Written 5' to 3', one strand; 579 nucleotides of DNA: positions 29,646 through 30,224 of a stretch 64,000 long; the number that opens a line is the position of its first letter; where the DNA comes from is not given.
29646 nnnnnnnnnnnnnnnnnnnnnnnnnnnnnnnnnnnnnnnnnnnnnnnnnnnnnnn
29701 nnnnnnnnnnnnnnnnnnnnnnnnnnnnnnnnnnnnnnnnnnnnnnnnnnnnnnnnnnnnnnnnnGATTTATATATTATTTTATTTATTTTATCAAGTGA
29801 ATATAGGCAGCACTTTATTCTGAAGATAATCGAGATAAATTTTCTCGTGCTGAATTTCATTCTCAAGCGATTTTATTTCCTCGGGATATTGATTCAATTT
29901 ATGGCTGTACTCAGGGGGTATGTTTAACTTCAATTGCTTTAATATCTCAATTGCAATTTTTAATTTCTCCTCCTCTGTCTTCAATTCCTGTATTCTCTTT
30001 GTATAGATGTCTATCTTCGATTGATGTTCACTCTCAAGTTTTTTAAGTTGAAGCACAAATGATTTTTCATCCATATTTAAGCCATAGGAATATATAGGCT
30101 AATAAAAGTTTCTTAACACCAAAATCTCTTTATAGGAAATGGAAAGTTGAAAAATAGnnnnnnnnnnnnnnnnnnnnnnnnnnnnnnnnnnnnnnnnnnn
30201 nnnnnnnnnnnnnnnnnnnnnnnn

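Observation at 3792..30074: Three paralogous copies of an uncharacterised coiled-coil domain within 26 kb, one fused to a membrane anchor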

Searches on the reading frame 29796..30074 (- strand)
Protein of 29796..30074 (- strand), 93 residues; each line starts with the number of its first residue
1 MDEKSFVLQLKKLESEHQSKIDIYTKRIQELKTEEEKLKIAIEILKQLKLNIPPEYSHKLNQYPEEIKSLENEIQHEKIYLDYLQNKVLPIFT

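Call 8: search_protein_families(library=pfam, proteins=[window:29796-30074:-], max_evalue=1)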
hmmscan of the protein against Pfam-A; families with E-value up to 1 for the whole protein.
window:29796-30074:- (93 aa): 12 families
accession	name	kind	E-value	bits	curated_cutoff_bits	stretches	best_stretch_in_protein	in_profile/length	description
PF25450.1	Rab11-FIP3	-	0.00085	20.1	31.9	1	10-47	45-82/125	Rab11-FIP3-like domain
PF07246.16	Phlebovirus_NSM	-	0.0088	15.9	27.2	1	2-88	151-239/264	Phlebovirus nonstructural protein NS-M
PF03796.21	DnaB_C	-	0.019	14.8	27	1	17-85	70-139/255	DnaB-like helicase C terminal domain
PF23965.1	DUF7293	-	0.025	15.1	27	1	20-51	8-38/54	Family of unknown function (DUF7293)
PF22715.1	SNaCT9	-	0.039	14.7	27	1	4-69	60-125/137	Short NACHT-associated C-Terminal domain, family 9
PF19553.4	DUF6076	-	0.1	12.7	23.5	1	14-80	96-162/168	Family of unknown function (DUF6076)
PF07586.16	HXXSHH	-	0.11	12.5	30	0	45-78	175-208/307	Protein of unknown function (DUF1552)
PF09036.15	Bcr-Abl_Oligo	-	0.21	12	23.1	1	50-87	23-60/73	Bcr-Abl oncoprotein oligomerisation domain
PF16888.10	YwqH-like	-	0.28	11.9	33.7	0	65-88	95-118/123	YwqH-like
PF13863.11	DUF4200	-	0.51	11.1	29.7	0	57-86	86-115/119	Domain of unknown function (DUF4200)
PF03961.19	FapA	-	0.55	10.2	31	1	12-88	148-226/272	Flagellar Assembly Protein A beta solenoid domain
PF16064.11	DUF4806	-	0.98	10.2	25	0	63-85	11-34/90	Domain of unknown function (DUF4806)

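Call 9: search_protein_families(library=ncbifam, proteins=[window:29796-30074:-], max_evalue=1)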
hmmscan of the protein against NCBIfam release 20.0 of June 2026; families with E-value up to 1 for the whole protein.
window:29796-30074:- (93 aa): 6 families
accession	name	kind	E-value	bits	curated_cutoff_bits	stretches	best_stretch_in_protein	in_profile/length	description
NF045487.1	ASRP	equivalog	0.01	14.5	300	1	9-81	321-392/593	archaea-specific SMC-related protein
NF040701.1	RecJ_Meth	equivalog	0.046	12.5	550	1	5-77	208-275/449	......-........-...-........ exonuclease RecJ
NF001248.0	PRK00218.1-4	equivalog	0.25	11.2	225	1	18-88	41-111/207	high frequency lysogenization protein HflD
TIGR04527.1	mycoplas_twoTM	subfamily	0.4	10.3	125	1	12-78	65-135/248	MG_279/MG_280 family protein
TIGR00293.1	TIGR00293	equivalog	0.7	10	53.9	1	9-51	3-45/129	prefoldin subunit alpha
NF053609.1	Sul12a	equivalog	0.84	9.9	150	1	7-39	67-99/103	Sul12a family chromatin-organizing protein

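Call 14: find_homologous_proteins(query=A2, max_evalue=0.01)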
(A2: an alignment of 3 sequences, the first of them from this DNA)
Query A2 (3 sequences) (90 aa, profile of the alignment): 11 proteins with E <= 0.01 among 158 candidates.
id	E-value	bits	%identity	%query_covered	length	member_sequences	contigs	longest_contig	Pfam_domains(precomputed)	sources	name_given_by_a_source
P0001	4.6e-39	150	100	100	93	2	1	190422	-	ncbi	ncbi:MAG: hypothetical protein QXL78_00375 [Methanocellales archaeon]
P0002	2.1e-36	142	53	97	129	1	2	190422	-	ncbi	ncbi:MAG: hypothetical protein QXQ02_05525 [Halobacteria archaeon]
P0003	3.7e-35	138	52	97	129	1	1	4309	-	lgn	-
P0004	1.2e-33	133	86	100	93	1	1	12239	-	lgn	-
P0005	3.3e-33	132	80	100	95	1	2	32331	-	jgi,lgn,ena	jgi:hypothetical protein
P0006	3.3e-33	132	84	100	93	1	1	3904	-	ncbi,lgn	ncbi:MAG: hypothetical protein QXQ02_05105 [Halobacteria archaeon]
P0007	3.7e-33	131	55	97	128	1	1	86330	-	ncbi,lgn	ncbi:MAG: hypothetical protein QXJ68_03630 [Methanocellales archaeon]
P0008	1.5e-31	126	79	100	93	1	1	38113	-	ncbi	-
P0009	5.2e-31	124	49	86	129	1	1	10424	-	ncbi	-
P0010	1.8e-30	123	49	88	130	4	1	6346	-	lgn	-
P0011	1.2e-28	117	52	96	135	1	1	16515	-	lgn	-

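Call 22: find_encoding_contigs(protein=P0008, flank=10000, max_places=3)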
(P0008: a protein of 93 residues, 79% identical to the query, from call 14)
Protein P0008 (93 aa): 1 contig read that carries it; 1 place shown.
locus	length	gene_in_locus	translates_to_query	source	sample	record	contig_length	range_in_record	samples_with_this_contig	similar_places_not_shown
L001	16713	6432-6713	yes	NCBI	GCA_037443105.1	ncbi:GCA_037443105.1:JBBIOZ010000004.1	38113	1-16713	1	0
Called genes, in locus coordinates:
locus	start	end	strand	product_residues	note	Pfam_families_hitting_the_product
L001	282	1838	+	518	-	PF09378:HAS-barrel, PF01935:DUF87, PF05872:HerA_C (faint)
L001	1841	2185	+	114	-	PF04475:DUF555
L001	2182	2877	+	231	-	PF01902:Diphthami_syn_2_N, PF28410:Diphthami_syn_2_C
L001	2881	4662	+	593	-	PF09843:DUF2070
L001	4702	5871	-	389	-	PF07690:MFS_1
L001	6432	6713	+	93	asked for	-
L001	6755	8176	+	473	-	PF03853:YjeF_N, PF01256:Carb_kinase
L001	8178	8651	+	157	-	PF01967:MoaC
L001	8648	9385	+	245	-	PF00588:SpoU_methylase, PF09936:Methyltrn_RNA_4 (faint)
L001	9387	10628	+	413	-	PF00919:UPF0004, PF04055:Radical_SAM, PF01938:TRAM (weak)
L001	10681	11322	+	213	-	PF07760:DUF1616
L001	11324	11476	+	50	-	-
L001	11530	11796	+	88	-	PF04026:SpoVG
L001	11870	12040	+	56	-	-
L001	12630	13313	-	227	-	PF00994:MoCF_biosynth, PF24102:FLAD1_M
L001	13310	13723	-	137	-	PF01986:DUF123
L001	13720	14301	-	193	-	PF00753:Lactamase_B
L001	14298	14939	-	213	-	PF23023:Anti-Pycsar_Apyc1, PF00753:Lactamase_B, PF19583:ODP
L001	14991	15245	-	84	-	PF07441:BofA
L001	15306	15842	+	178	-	-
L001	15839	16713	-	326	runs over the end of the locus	PF01866:Diphthamide_syn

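Call 23: find_encoding_contigs(protein=P0007, flank=6000, max_places=3)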
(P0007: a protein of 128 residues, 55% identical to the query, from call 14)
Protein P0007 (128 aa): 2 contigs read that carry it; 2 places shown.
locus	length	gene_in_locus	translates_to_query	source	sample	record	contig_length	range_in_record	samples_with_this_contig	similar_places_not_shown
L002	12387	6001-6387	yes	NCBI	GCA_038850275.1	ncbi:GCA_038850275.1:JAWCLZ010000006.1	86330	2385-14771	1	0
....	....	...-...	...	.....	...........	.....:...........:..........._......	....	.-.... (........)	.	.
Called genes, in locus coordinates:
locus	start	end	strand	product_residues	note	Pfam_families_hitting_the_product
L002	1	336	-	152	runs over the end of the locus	PF13237:Fer4_10 (faint), PF13247:Fer4_11, PF12838:Fer4_7 (weak), PF13187:Fer4_9 (weak), PF25160:LdpA_Fe-S-bd (weak), PF00037:Fer4, PF12837:Fer4_6 (weak), PF14697:Fer4_21 (weak)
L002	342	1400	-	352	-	PF02730:AFOR_N, PF01314:AFOR_C (faint)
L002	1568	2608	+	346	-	PF13183:Fer4_8 (faint), PF13534:Fer4_17 (faint), PF12838:Fer4_7, PF13187:Fer4_9, PF13237:Fer4_10 (weak), PF00037:Fer4, PF12838:Fer4_7 (weak), PF00037:Fer4 (weak), +5 more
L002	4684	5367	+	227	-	PF02662:FlpD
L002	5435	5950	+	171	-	PF01467:CTP_transf_like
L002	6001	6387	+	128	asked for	-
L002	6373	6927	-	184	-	PF24336:DUF7504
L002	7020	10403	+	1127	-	PF03833:PolC_DP2_N, PF24844:PolC_DP2_central, PF24846:PolC_DP2_cat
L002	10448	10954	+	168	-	PF01936:NYN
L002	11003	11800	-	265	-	PF01791:DeoC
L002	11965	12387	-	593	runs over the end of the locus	PF00009:GTP_EFTU, PF01926:MMR_HSR1 (weak), PF03144:GTP_EFTU_D2 (weak), PF11987:IF-2, PF14578:GTP_EFTU_D4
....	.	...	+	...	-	?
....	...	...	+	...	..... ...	-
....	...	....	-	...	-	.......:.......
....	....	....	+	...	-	?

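Call 24: find_encoding_contigs(protein=P0011, flank=6000, max_places=3)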
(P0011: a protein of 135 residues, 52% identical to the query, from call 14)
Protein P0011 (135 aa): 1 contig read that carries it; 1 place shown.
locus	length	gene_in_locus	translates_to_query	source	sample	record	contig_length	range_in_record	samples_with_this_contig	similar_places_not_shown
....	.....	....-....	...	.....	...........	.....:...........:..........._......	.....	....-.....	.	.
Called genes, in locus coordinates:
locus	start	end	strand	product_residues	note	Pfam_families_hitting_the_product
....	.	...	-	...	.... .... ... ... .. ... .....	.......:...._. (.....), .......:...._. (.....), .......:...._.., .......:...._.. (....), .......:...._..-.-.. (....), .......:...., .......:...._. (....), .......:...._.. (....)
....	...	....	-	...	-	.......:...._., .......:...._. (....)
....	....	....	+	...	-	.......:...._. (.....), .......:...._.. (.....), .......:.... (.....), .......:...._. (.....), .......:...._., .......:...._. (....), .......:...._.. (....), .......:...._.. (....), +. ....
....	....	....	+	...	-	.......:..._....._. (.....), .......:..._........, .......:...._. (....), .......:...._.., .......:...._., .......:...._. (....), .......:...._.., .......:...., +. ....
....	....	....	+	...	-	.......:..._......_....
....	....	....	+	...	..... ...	-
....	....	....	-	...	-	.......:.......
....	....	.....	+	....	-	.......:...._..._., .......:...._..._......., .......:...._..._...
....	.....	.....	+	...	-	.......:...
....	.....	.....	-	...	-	-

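Call 25: predict_structure(alignment_id=A3)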
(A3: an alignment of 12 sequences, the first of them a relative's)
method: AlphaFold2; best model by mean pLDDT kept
length: 93 residues; sequences in the alignment: 12
mean_pLDDT: 95.1   pTM: 0.79
mean pLDDT of the five models: 95.1, 93.6, 92.9, 92.9, 91.0
residues with pLDDT >= 90: 86; 70-90: 6; 50-70: 1; < 50: 0
segments of 3 or more residues with pLDDT < 50: none
pLDDT, mean of each block of 10 residues (from residue 1): 87 97 99 98 96 94 97 98 94 83
secondary structure, 60 per line:
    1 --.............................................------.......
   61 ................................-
elements in order: H3-47 H54-92

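Call 26: search_protein_representatives(alignment_id=A3)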
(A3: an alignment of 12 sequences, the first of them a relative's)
Query: 12 sequences, 111 profile positions. Proteins with E-value up to 0.001 (for the whole library): 13; up to 1e-10: 12; up to 1e-30: 4. The best 13 are listed.
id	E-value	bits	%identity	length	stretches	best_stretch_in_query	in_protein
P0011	5.2e-44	165.1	-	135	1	1-110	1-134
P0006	8.2e-38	145.2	-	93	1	20-111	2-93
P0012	2.2e-33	130.9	-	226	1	13-110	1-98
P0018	9.9e-31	122.4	-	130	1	1-110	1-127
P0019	2.0e-29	118.2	-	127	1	7-110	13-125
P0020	8.4e-28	112.9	-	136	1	20-110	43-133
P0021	4.9e-25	104.0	-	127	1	18-110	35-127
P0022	6.9e-24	100.3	-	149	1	18-110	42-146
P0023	1.1e-22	96.4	-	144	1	23-110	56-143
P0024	2.6e-21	92.0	-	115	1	19-110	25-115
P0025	4.8e-20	88.0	-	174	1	19-108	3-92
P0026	5.6e-17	78.1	-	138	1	25-110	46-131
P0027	1.0e-04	38.6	-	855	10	42-102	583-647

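Call 29: list_cluster_members(proteins=[P0018, P0019, P0020, P0021, P0022, P0023, P0024, P0025, P0026])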
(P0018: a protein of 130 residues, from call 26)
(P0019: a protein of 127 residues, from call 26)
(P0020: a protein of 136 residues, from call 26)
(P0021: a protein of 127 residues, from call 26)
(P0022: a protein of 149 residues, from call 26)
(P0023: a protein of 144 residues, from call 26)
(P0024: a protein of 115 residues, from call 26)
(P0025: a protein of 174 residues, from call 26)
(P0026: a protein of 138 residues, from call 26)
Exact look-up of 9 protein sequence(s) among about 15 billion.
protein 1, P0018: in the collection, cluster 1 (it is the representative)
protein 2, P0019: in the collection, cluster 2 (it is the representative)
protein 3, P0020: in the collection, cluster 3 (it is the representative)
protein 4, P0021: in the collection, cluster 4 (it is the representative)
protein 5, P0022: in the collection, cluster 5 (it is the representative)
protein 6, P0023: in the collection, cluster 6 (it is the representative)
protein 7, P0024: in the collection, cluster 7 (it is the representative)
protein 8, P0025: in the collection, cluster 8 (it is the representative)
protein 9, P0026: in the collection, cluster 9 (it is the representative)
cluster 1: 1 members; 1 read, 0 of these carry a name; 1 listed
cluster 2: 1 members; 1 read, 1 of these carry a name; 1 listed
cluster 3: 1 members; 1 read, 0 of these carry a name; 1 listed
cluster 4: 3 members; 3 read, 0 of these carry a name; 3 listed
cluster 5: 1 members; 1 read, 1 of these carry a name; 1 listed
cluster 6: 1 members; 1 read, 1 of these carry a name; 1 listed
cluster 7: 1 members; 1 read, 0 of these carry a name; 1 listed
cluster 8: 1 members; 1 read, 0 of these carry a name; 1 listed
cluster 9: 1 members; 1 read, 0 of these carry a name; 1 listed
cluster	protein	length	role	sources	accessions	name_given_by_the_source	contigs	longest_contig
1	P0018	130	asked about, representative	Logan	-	-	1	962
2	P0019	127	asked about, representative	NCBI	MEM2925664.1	MAG: hypothetical protein QXJ68_08270 [Methanocellales archaeon]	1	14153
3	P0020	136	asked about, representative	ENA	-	-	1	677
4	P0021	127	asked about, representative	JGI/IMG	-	-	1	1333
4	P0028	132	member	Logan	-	-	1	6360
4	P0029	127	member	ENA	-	-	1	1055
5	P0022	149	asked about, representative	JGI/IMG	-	hypothetical protein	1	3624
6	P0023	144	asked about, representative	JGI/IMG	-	hypothetical protein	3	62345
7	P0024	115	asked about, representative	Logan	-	-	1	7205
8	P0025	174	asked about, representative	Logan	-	-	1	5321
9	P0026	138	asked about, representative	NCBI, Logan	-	-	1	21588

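Call 34: find_related_loci(query=A3, collection=genome_contigs, flank=8000)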
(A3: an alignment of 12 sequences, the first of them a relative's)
Query A3 (93 aa) in genome_contigs; peptide patterns used: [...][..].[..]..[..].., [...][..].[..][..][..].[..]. (x = any residue, [..] = any of these).
159 stretches matched a pattern; 8 encode a relative of the query (tblastn E <= 1e-3); 8 distinct loci.
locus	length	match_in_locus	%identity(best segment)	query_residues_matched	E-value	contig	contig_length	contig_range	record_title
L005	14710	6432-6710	80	1-93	2e-45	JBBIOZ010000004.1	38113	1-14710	MAG: Methanocellales archaeon isolate TCS170221_bin_291 NODE_230_length_38113_cov_4.284408, whole genome shotgun sequenc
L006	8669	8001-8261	59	6-92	2e-30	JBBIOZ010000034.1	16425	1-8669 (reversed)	MAG: Methanocellales archaeon isolate TCS170221_bin_291 NODE_889_length_16425_cov_4.418021, whole genome shotgun sequenc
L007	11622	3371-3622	58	8-91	1e-28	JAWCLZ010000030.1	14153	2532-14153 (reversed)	MAG: Methanocellales archaeon isolate JZ-2_201705_bins_257 JZ-2_201705_bins_257_scaffold_30, whole genome shotgun sequen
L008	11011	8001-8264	55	3-90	9e-28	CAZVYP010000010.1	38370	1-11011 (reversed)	MAG TPA_asm: uncultured Methanocellales archaeon isolate binchicken_co383_63 genome assembly, contig: NODE_161_length_38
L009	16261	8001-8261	55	7-93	1e-25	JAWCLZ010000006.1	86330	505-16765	MAG: Methanocellales archaeon isolate JZ-2_201705_bins_257 JZ-2_201705_bins_257_scaffold_6, whole genome shotgun sequenc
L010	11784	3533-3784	54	9-92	2e-23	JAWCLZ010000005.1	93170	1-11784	MAG: Methanocellales archaeon isolate JZ-2_201705_bins_257 JZ-2_201705_bins_257_scaffold_5, whole genome shotgun sequenc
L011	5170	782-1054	45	2-92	5e-22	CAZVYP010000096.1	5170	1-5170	MAG TPA_asm: uncultured Methanocellales archaeon isolate binchicken_co383_63 genome assembly, contig: NODE_7768_length_5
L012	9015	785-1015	49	17-93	1e-20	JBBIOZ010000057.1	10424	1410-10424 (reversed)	MAG: Methanocellales archaeon isolate TCS170221_bin_291 NODE_1599_length_10424_cov_4.283055, whole genome shotgun sequen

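Call 37: search_protein_families(library=pfam, proteins=[L006:5138-6481:+, L006:6468-7745:+, L006:8279-8668:+, L007:2158-3102:-, L007:3643-4692:+, L007:5127-6326:+, L008:5163-6512:+, L008:8313-9392:+, L010:1720-3195:+, L010:3888-4754:+], max_evalue=0.001)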
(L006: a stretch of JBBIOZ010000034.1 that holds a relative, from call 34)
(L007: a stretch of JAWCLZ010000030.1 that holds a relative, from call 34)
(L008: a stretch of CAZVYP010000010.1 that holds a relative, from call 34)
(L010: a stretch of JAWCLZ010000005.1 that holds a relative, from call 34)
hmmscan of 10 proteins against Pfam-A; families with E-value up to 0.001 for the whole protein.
L006:5138-6481:+ (448 aa): 5 families
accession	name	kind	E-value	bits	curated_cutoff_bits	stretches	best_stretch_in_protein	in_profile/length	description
PF02153.23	PDH_N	-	4.6e-23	81.9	26.5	1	31-165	6-153/154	Prephenate dehydrogenase, nucleotide-binding domain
PF20463.3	PDH_C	-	1.2e-19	70.9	22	1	169-270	2-101/102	Prephenate dehydrogenase, dimerization domain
PF03446.21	NAD_binding_2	-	2.3e-08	34.7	21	1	18-165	6-157/161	NAD binding domain of 6-phosphogluconate dehydrogenase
PF03807.23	F420_oxidored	-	0.00014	22.8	21.6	1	13-100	2-92/94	NADP oxidoreductase coenzyme F420-dependent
PF02737.24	3HCDH_N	-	0.00096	19.5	22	0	16-66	4-54/180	3-hydroxyacyl-CoA dehydrogenase, NAD binding domain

L006:6468-7745:+ (426 aa): 2 families
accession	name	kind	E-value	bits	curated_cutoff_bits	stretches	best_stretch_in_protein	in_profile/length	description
PF01546.33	Peptidase_M20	-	6e-28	98.6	24.6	1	99-421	2-201/206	Peptidase family M20/M25/M40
PF07687.19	M20_dimer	-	8.6e-17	61.5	21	1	206-321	5-106/107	Peptidase dimerisation domain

L006:8279-8668:+ (130 aa): 1 family
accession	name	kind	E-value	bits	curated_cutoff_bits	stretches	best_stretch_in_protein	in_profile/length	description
PF00348.22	polyprenyl_synt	-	1e-11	45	27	1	48-117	9-80/251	Polyprenyl synthetase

L007:2158-3102:- (314 aa): 1 family
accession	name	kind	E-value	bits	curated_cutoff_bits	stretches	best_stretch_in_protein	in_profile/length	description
PF10040.14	CRISPR_Cas6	-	6.7e-16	59.2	25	1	188-310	3-89/89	CRISPR-associated endoribonuclease Cas6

L007:3643-4692:+ (350 aa): 1 family
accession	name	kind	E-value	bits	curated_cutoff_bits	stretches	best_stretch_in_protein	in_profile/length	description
PF00348.22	polyprenyl_synt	-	2.3e-42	145.4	27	1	45-297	6-250/251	Polyprenyl synthetase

L007:5127-6326:+ (400 aa): 4 families
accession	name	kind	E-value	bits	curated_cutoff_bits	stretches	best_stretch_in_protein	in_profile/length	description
PF19583.5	ODP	-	2.3e-29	103.1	27.2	1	44-231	3-194/194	ODP family beta lactamase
PF00753.33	Lactamase_B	-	2.8e-10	40.9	22.7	1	44-230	6-196/196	Metallo-beta-lactamase superfamily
PF00258.30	Flavodoxin_1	-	0.00017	22.2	25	0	258-378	1-132/143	Flavodoxin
PF12706.13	Lactamase_B_2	-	0.00061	19.9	27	1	60-166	5-131/200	Beta-lactamase superfamily domain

L008:5163-6512:+ (450 aa): 6 families
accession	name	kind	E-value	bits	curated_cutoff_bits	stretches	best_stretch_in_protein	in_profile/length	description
PF02153.23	PDH_N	-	3.6e-25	88.7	26.5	1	33-167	8-153/154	Prephenate dehydrogenase, nucleotide-binding domain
PF20463.3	PDH_C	-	3.8e-17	62.9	22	1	170-272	1-101/102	Prephenate dehydrogenase, dimerization domain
PF03446.21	NAD_binding_2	-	2e-08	34.8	21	1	18-142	6-135/161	NAD binding domain of 6-phosphogluconate dehydrogenase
PF03807.23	F420_oxidored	-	8.8e-06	26.7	21.6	1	13-100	2-92/94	NADP oxidoreductase coenzyme F420-dependent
PF03147.19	FDX-ACB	-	0.00056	20.7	31.1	0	368-421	6-63/94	Ferredoxin-fold anticodon binding domain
PF02737.24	3HCDH_N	-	0.00071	20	22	0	16-108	4-88/180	3-hydroxyacyl-CoA dehydrogenase, NAD binding domain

L008:8313-9392:+ (360 aa): 1 family
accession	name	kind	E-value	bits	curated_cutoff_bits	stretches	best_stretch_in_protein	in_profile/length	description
PF00348.22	polyprenyl_synt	-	1e-37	130.2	27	1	54-307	7-250/251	Polyprenyl synthetase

L010:1720-3195:+ (492 aa): 1 family
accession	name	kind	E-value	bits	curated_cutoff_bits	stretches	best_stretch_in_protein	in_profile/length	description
PF00361.26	Proton_antipo_M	-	2.6e-72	243.9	21.5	1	117-421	1-289/294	NADH:quinone oxidoreductase/Mrp antiporter, TM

L010:3888-4754:+ (289 aa): 5 families
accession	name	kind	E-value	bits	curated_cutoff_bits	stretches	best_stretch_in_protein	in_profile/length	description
PF06745.19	ATPase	-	8.2e-49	166.5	26.6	1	69-278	2-229/231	KaiC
PF03796.21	DnaB_C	-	1.5e-07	31.5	27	1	69-138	3-72/255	DnaB-like helicase C terminal domain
PF13481.12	AAA_25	-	7.6e-06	26.1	27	1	76-180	23-153/195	AAA domain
PF20720.3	nSTAND3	-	5.9e-05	23.3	27.2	0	88-115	19-46/155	Novel STAND NTPase 3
PF13479.12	AAA_24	-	0.00041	20.7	27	0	89-183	5-77/195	AAA domain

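Call 38: find_encoding_contigs(protein=P0025, flank=5000, max_places=2)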
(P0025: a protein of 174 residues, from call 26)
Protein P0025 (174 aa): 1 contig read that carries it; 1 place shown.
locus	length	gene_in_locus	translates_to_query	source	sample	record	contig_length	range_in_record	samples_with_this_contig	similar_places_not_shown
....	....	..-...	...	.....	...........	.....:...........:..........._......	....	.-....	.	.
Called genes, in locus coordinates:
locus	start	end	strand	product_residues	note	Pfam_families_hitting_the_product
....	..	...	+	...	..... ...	-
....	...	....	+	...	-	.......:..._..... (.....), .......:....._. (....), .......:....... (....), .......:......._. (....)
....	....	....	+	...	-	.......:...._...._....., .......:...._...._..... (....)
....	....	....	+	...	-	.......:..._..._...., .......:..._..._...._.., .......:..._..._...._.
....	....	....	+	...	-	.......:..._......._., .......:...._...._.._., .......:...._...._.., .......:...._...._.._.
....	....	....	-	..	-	-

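Call 39: find_encoding_contigs(protein=P0023, flank=6000, max_places=2)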
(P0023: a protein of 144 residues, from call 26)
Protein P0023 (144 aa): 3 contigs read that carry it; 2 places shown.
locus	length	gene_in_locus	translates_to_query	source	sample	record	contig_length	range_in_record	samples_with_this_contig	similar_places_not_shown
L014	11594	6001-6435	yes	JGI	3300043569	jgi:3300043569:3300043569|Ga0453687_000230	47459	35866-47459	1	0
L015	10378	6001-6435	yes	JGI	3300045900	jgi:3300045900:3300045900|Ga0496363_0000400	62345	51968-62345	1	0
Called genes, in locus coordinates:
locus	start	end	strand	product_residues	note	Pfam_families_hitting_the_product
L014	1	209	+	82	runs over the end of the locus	PF00499:Oxidored_q3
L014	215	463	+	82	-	PF00499:Oxidored_q3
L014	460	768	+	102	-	PF00420:Oxidored_q2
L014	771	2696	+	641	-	PF00662:Proton_antipo_N, PF00361:Proton_antipo_M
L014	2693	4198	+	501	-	PF00361:Proton_antipo_M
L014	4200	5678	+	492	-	PF00361:Proton_antipo_M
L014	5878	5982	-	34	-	-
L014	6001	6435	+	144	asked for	-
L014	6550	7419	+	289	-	PF27315:AF_0136_N, PF13481:AAA_25 (weak), PF03796:DnaB_C, PF06745:ATPase, PF23442:DUF7125 (faint)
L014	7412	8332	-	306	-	PF00106:adh_short (faint), PF01073:3Beta_HSD, PF01370:Epimerase, PF02719:Polysacc_synt_2, PF04321:RmlD_sub_bind, PF07993:NAD_binding_4, PF13460:NAD_binding_10, PF16363:GDP_Man_Dehyd, +1 more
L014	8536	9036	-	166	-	PF02369:Big_1 (weak), PF13620:CarboxypepD_reg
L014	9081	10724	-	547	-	-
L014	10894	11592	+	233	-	?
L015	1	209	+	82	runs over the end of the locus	PF00499:Oxidored_q3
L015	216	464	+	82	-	PF00499:Oxidored_q3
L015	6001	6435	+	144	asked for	-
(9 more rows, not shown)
